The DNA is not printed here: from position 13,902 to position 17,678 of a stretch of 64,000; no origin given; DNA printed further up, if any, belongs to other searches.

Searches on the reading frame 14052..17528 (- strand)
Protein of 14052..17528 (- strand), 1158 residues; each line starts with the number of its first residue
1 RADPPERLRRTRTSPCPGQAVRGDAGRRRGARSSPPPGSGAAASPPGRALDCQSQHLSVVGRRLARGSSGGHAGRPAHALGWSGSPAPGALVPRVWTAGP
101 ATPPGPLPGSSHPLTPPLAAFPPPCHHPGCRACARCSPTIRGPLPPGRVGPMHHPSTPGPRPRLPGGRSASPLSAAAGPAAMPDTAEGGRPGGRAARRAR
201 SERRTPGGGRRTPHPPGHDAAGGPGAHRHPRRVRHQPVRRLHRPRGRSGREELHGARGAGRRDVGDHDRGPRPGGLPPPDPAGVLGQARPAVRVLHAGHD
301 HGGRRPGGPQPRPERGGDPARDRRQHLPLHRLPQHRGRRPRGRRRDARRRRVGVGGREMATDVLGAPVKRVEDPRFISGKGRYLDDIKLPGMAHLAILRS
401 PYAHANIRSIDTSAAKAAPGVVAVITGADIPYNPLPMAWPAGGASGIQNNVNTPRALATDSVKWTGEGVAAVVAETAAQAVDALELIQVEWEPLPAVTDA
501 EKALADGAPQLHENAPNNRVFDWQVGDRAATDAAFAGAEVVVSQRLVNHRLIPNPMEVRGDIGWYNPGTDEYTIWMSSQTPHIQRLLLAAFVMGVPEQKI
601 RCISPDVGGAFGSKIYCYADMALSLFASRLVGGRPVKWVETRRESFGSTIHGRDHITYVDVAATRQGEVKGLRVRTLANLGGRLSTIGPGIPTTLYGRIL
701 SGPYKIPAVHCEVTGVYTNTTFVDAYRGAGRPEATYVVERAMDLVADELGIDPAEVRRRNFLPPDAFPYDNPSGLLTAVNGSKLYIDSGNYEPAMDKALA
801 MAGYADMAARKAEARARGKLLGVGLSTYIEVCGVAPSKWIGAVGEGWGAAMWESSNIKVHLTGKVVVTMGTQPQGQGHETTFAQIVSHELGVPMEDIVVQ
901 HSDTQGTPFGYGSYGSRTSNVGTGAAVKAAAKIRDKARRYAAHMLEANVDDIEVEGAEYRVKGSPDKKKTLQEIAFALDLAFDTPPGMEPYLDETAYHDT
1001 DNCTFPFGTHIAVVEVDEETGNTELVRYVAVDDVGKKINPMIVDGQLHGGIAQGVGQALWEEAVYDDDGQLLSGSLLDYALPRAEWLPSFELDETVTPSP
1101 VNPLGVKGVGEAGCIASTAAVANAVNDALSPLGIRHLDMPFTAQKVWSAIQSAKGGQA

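Call 39: search_protein_families(library=pfam, proteins=[window:14052-17528:-], max_evalue=0.0001)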
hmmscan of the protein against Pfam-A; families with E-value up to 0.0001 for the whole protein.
window:14052-17528:- (1158 aa): 3 families
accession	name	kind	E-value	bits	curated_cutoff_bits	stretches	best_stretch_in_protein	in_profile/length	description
PF20256.3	MoCoBD_2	-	1.7e-84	284.1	27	1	797-1087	1-282/283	Molybdopterin cofactor-binding domain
PF02738.23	MoCoBD_1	-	4.3e-77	258.9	27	1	511-761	1-244/244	Molybdopterin cofactor-binding domain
PF01315.27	Ald_Xan_dh_C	-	9.8e-31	106.8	31.3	1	378-495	1-110/110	Aldehyde oxidase and xanthine dehydrogenase, a/b hammerhead domain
